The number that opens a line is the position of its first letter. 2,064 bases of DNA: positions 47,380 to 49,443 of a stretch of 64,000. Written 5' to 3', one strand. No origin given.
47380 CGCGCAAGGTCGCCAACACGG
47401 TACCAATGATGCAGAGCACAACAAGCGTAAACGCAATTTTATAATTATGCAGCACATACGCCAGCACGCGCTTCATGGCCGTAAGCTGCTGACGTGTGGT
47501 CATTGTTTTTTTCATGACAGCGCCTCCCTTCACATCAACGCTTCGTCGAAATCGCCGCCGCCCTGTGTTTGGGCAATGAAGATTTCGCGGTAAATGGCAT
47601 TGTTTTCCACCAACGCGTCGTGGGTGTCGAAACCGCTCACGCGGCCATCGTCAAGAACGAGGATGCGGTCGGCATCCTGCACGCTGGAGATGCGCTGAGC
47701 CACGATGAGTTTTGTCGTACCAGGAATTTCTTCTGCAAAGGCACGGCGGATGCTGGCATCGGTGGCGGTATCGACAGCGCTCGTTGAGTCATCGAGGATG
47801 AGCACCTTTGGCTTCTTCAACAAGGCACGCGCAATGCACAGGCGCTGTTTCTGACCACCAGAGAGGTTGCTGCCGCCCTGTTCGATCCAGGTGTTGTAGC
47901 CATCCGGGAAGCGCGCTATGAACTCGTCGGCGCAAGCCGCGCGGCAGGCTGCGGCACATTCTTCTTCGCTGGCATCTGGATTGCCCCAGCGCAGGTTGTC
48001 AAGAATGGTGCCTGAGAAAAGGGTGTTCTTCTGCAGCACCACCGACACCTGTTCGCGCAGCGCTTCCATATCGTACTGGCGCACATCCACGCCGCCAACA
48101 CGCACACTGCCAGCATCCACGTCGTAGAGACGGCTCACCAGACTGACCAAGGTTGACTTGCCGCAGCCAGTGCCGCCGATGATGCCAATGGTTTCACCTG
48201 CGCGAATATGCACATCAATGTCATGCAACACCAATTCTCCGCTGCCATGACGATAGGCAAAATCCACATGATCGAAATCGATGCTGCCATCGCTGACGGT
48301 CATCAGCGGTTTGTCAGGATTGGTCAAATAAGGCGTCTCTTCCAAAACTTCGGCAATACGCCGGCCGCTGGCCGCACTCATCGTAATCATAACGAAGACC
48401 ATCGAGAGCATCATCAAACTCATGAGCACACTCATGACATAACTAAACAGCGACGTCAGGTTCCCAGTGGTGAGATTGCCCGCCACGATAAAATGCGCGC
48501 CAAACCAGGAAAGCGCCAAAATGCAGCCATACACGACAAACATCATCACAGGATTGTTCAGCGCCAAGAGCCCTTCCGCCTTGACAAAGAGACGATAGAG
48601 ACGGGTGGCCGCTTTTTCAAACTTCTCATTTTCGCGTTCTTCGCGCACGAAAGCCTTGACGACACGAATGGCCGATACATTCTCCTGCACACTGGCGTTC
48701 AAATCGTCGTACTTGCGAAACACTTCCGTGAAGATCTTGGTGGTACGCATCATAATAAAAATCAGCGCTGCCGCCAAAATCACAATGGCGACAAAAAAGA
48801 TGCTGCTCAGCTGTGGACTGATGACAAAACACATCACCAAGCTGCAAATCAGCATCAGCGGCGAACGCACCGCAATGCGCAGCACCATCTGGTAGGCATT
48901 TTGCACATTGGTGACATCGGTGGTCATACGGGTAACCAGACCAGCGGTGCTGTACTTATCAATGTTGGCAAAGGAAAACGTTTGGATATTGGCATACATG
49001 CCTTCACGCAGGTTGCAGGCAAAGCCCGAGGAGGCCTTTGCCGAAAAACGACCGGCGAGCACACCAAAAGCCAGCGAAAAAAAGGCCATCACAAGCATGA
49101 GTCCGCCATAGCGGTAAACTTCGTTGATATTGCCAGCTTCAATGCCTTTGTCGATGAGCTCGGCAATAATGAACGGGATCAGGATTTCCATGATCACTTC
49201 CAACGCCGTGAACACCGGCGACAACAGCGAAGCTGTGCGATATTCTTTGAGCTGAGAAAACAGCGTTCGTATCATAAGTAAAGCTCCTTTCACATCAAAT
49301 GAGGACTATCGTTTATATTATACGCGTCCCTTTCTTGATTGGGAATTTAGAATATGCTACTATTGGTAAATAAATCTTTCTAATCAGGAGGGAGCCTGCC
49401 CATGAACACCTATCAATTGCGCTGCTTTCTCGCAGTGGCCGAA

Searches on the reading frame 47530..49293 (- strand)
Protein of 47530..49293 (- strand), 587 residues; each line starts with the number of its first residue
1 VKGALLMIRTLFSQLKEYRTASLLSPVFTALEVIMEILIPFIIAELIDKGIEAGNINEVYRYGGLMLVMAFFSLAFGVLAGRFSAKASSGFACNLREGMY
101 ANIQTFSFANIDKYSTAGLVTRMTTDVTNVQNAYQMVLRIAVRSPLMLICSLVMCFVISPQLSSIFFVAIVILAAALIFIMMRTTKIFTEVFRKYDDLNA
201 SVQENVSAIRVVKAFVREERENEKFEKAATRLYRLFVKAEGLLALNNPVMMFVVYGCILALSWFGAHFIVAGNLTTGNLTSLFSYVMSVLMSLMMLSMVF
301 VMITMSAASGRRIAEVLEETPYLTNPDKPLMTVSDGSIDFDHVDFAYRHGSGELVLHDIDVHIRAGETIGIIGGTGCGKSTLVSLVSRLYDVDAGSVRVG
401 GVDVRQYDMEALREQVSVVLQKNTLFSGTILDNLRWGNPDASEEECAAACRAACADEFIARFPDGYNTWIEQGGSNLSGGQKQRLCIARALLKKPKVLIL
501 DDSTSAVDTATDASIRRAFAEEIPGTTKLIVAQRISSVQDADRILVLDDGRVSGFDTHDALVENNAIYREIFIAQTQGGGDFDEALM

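Call 93: search_protein_families(library=pfam, proteins=[window:47530-49293:-], max_evalue=0.001)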
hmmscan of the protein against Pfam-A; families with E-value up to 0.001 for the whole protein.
window:47530-49293:- (587 aa): 2 families
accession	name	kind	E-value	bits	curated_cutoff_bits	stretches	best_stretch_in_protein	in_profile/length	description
PF00664.28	ABC_membrane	-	6.7e-45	154.3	28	1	24-292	3-273/274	ABC transporter transmembrane region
PF00005.33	ABC_tran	-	4.5e-32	111.9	25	1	356-505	1-137/137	ABC transporter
